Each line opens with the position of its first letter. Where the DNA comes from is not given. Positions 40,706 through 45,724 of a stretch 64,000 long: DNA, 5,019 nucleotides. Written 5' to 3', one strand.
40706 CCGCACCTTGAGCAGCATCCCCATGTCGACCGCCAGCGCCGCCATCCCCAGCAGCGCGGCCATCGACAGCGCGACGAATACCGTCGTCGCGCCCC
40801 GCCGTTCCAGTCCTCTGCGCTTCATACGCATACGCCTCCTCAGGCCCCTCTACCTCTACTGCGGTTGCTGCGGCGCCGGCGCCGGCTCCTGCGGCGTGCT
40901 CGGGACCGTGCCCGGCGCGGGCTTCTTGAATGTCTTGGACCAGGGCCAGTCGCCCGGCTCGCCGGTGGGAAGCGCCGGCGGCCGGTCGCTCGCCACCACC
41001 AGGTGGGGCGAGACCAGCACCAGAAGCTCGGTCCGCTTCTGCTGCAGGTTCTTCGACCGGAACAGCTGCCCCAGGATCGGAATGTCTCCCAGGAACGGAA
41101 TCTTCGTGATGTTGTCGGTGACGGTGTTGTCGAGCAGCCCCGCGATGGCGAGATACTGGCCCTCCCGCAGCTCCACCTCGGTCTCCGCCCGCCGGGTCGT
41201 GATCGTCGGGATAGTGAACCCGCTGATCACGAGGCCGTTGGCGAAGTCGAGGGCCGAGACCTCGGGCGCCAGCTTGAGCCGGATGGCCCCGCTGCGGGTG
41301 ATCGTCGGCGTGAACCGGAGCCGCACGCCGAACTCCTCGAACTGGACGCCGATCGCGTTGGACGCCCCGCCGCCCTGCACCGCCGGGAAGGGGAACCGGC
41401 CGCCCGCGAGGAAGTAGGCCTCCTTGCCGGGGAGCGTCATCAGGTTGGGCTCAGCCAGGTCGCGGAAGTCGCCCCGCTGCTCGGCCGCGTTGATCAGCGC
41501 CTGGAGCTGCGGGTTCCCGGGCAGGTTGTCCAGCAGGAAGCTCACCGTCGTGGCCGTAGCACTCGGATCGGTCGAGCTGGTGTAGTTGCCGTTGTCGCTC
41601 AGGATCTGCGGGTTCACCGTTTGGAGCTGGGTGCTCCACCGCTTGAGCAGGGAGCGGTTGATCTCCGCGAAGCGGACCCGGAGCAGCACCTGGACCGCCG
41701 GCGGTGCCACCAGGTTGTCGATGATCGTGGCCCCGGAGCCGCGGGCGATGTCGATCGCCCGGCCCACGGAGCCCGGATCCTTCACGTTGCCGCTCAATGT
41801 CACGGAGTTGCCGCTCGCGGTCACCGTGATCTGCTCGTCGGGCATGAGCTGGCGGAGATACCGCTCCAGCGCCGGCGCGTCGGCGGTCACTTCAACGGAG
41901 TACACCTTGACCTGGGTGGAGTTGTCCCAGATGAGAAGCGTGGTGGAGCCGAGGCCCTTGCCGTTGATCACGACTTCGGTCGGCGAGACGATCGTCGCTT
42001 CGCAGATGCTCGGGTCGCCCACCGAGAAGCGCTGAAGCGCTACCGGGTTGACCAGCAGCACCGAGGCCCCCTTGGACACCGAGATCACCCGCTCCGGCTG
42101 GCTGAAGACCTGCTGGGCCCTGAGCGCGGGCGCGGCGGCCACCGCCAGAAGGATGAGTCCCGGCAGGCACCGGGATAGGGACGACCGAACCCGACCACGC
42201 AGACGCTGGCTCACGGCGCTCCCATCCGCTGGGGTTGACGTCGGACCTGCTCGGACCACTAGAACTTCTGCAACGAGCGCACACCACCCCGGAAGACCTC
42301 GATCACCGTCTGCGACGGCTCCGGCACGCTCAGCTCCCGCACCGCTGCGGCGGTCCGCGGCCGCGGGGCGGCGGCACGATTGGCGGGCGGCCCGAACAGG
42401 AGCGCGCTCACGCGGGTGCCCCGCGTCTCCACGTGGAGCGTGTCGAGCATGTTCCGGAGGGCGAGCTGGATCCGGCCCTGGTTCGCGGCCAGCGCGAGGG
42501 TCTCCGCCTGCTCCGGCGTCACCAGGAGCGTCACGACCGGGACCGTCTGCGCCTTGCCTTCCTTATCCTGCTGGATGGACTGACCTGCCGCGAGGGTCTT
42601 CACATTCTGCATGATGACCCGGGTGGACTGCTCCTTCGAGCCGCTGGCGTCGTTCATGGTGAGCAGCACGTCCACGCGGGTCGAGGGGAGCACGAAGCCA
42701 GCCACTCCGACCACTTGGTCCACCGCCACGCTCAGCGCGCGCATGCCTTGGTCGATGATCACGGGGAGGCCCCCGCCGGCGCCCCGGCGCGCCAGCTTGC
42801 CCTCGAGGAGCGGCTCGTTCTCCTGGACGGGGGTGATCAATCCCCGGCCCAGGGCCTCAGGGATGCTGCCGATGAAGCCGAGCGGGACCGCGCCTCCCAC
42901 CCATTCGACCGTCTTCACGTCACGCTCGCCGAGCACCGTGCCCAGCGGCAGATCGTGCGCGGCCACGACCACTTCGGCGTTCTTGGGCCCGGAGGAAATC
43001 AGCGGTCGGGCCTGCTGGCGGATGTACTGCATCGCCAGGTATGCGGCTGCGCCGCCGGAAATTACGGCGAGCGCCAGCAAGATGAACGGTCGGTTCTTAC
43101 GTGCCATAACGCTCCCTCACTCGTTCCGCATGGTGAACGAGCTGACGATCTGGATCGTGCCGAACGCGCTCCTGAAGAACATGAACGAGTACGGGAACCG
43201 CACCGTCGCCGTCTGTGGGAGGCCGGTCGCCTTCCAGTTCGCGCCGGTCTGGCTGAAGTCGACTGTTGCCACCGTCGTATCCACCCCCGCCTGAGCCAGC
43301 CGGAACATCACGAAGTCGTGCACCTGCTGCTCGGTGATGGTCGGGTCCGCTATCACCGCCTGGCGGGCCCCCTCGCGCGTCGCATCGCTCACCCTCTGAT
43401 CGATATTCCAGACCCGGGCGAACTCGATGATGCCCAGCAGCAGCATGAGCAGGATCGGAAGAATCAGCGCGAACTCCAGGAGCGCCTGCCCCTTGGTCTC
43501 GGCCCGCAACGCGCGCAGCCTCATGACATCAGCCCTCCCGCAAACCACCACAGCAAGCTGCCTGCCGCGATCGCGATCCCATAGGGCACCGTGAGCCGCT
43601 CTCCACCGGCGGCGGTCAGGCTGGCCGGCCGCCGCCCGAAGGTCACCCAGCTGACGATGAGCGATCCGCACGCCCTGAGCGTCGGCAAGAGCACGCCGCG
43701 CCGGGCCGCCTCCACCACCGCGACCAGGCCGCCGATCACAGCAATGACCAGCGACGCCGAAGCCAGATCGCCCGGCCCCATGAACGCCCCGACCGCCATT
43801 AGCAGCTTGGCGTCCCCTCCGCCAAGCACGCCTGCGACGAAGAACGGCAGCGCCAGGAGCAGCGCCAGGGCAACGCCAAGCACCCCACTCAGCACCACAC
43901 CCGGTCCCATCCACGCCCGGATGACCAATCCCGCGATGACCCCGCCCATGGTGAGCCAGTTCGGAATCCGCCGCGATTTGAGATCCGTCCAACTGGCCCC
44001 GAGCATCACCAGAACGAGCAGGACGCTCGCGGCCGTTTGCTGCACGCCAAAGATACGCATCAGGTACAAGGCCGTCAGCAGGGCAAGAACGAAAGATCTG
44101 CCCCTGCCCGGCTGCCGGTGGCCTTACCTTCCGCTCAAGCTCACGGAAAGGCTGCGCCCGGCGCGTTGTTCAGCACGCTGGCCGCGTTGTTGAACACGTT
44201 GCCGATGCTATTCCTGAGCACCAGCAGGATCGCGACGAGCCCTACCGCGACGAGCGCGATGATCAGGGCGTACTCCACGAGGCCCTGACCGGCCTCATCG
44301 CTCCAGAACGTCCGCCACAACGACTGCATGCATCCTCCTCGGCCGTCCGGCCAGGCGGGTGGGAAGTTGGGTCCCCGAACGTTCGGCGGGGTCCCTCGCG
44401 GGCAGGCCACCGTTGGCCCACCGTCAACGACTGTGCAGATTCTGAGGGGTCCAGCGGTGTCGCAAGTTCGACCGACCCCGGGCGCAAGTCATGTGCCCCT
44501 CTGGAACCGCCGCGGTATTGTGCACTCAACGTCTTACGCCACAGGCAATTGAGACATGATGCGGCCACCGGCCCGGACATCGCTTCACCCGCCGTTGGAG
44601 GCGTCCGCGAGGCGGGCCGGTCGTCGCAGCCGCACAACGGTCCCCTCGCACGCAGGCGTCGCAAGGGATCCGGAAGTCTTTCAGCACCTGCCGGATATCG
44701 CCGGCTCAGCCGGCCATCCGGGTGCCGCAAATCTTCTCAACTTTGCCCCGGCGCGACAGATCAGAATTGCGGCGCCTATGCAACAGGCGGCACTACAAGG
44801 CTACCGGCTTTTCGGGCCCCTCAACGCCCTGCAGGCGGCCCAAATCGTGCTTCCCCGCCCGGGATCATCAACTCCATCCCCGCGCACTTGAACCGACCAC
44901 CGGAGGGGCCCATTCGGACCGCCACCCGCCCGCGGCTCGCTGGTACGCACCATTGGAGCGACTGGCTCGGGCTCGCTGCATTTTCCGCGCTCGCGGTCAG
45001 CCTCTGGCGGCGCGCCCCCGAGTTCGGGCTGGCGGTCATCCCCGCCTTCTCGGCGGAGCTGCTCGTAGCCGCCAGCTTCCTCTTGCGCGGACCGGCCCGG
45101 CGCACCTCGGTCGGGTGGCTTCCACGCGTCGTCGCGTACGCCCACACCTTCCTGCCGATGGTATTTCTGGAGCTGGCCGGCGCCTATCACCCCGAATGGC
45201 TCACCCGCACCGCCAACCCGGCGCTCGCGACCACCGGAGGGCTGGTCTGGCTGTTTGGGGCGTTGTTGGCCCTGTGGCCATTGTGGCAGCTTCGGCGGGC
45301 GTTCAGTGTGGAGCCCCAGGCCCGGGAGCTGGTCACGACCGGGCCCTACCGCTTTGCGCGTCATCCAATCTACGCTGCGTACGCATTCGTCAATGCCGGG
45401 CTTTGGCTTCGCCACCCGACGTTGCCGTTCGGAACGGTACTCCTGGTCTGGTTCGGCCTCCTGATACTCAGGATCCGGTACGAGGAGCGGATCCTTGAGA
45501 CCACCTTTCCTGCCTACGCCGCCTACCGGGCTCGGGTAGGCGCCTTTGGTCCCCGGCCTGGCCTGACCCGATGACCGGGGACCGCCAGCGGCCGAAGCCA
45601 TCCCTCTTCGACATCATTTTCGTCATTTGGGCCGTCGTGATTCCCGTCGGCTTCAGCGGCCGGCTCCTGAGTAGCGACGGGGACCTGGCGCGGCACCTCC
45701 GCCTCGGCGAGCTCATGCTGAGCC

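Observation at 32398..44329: Complete Tad/Flp operon with an uncharacterised, tightly coupled three-gene tail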

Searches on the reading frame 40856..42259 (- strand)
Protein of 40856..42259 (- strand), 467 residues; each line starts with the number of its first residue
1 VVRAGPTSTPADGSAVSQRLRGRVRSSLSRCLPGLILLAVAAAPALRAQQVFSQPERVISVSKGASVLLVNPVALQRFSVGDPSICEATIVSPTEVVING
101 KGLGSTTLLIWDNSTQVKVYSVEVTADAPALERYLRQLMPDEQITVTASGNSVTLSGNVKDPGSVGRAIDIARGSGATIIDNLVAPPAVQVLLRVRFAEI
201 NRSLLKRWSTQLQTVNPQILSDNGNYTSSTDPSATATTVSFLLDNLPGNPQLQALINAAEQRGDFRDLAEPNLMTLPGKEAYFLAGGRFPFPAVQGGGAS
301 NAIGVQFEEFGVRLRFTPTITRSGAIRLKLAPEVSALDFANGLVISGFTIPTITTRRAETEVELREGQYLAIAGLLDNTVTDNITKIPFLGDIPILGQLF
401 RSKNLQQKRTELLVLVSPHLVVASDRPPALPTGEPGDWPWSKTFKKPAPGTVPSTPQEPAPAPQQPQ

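Call 5: search_protein_families(library=pfam, proteins=[window:40856-42259:-], max_evalue=0.01)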
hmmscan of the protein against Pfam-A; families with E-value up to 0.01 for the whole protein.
window:40856-42259:- (467 aa): 3 families
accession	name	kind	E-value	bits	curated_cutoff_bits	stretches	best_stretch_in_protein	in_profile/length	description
PF00263.26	Secretin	-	1.1e-43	149.2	27.5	1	258-421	1-168/169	Bacterial type II and III secretion system protein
PF13629.12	T2SS-T3SS_pil_N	-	6.6e-16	58.2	23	1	56-125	2-72/72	Pilus formation protein N terminal region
PF04972.22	BON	-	0.00033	21.3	27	1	132-178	6-59/69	BON domain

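Call 6: search_protein_families(library=ncbifam, proteins=[window:40856-42259:-], max_evalue=0.01)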
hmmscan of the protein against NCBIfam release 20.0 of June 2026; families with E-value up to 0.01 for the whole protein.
window:40856-42259:- (467 aa): 9 families
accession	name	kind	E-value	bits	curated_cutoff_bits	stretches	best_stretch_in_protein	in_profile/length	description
TIGR02517.1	type_II_gspD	equivalog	6.4e-44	150.4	351.35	1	227-422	392-591/600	type II secretion system secretin GspD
TIGR02515.1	IV_pilus_PilQ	subfamily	1.4e-31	110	284.35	1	228-421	235-427/428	type IV pilus secretin PilQ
TIGR02519.1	pilus_MshL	equivalog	1.5e-23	83.3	250.2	1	223-421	79-290/290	pilus (MSHA type) biogenesis protein MshL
TIGR02516.1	type_III_yscC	equivalog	8.5e-21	74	238.45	1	190-422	235-462/463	type III secretion system outer membrane ring subunit SctC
NF010083.0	PRK13568.1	equivalog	1.3e-19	70.3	554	1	233-422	234-418/419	DNA uptake porin HofQ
NF007851.2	PRK10560.1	exception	2.7e-19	69.3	598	1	187-422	177-410/412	DNA uptake porin HofQ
NF042912.1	Amuc_1098_fam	equivalog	3e-14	52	750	1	350-424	725-799/805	Amuc_1098 family type IV pilus outer membrane protein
NF011873.0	PRK15346.1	equivalog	4.6e-09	35.5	524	1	350-416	423-489/499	EscC/YscC/HrcC family type III secretion system outer membrane ring protein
NF051434.1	ArfA_OmpATb_N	equivalog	0.001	19.4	81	1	145-191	3-52/114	channel-forming protein ArfA/OmpATb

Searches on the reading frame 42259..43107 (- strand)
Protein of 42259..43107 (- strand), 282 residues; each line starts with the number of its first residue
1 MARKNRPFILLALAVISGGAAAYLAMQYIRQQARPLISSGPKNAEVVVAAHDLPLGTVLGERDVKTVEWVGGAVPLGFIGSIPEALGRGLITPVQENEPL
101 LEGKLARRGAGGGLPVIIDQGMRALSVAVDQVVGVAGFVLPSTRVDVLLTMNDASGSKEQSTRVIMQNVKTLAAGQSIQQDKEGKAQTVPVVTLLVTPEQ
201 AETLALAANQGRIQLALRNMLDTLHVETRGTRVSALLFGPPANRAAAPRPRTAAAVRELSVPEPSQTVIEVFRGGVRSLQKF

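Call 5: search_protein_families(library=pfam, proteins=[window:42259-43107:-], max_evalue=0.01)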
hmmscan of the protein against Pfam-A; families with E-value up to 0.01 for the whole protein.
window:42259-43107:- (282 aa): 3 families
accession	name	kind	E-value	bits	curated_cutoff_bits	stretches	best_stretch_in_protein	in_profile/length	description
PF16976.10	RcpC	-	1.8e-29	102.4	28.8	1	113-218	2-114/114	Flp pilus assembly protein RcpC/CpaB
PF08666.17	SAF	-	1.6e-08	35.4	21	1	45-103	2-60/63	SAF domain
PF13144.11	ChapFlgA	-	0.004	17.6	23.8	0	45-106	2-61/122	Chaperone for flagella basal body P-ring formation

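Call 6: search_protein_families(library=ncbifam, proteins=[window:42259-43107:-], max_evalue=0.01)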
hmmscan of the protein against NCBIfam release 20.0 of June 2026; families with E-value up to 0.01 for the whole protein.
window:42259-43107:- (282 aa): 2 families
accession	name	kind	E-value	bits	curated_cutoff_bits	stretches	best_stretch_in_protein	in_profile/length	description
TIGR03177.1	pilus_cpaB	equivalog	5.8e-66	222.4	71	1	9-277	2-259/262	Flp pilus assembly protein CpaB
TIGR03170.1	flgA_cterm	equivalog_domain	5.2e-05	23.2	54.65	1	42-106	11-75/137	flagellar basal body P-ring formation chaperone FlgA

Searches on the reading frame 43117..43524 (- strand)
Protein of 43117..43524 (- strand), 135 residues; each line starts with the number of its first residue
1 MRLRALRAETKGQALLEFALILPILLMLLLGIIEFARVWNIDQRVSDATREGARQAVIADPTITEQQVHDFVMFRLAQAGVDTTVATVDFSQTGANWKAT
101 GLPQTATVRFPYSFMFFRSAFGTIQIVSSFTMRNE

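Call 76: search_protein_families(library=pfam, proteins=[window:43117-43524:-], max_evalue=0.01)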
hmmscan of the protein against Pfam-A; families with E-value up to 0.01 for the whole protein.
window:43117-43524:- (135 aa): 1 family
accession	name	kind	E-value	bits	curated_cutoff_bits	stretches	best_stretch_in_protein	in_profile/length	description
PF07811.17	TadE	-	4e-17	62.5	22.9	1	12-54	1-43/43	TadE-like protein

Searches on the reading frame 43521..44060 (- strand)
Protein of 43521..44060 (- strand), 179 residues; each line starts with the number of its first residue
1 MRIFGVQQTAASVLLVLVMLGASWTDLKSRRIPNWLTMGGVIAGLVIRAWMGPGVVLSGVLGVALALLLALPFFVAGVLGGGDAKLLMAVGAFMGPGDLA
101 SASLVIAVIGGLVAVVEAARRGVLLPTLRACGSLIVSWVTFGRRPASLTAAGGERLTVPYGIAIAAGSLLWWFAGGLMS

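Call 76: search_protein_families(library=pfam, proteins=[window:43521-44060:-], max_evalue=0.01)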
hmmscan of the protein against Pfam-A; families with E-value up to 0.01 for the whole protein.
window:43521-44060:- (179 aa): 1 family
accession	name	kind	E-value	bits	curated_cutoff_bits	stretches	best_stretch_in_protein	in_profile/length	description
PF01478.23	Peptidase_A24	-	1.4e-17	64.5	26.5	1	14-114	2-103/104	Type IV leader peptidase family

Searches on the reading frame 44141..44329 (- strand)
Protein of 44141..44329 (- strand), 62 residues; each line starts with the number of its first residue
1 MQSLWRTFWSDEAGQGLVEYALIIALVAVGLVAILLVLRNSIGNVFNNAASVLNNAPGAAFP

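Call 76: search_protein_families(library=pfam, proteins=[window:44141-44329:-], max_evalue=0.01)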
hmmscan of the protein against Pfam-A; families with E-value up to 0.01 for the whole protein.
window:44141-44329:- (62 aa): 2 families
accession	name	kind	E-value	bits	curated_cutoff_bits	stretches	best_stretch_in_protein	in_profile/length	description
PF04964.19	Flp_Fap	-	1.5e-07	31.5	32.2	1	8-50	1-43/46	Flp/Fap pilin component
PF16982.10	Flp1_like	-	7.3e-05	22.6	33.5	1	8-48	2-38/49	Putative Flagellin, Flp1-like, domain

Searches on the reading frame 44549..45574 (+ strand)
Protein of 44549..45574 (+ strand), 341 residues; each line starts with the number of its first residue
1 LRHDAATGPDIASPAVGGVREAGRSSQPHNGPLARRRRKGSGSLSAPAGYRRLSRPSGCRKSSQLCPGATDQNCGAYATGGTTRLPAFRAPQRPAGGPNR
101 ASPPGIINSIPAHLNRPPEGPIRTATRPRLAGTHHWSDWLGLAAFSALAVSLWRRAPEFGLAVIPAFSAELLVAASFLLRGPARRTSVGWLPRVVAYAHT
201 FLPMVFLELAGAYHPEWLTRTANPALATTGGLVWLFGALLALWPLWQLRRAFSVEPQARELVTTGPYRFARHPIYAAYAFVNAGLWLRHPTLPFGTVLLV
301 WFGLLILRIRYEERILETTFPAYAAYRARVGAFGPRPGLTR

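Call 76: search_protein_families(library=pfam, proteins=[window:44549-45574:+], max_evalue=0.01)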
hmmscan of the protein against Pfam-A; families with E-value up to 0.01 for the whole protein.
window:44549-45574:+ (341 aa): 3 families
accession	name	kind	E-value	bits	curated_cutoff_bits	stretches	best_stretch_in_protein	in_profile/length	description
PF04191.18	PEMT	-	2.7e-09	37.8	25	1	229-320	5-102/105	Phospholipid methyltransferase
PF04140.19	ICMT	-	2.1e-06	28.5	24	1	235-316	6-93/95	Isoprenylcysteine carboxyl methyltransferase (ICMT) family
PF06966.17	DUF1295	-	0.00075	19.5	20.4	1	225-329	119-234/235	Protein of unknown function (DUF1295)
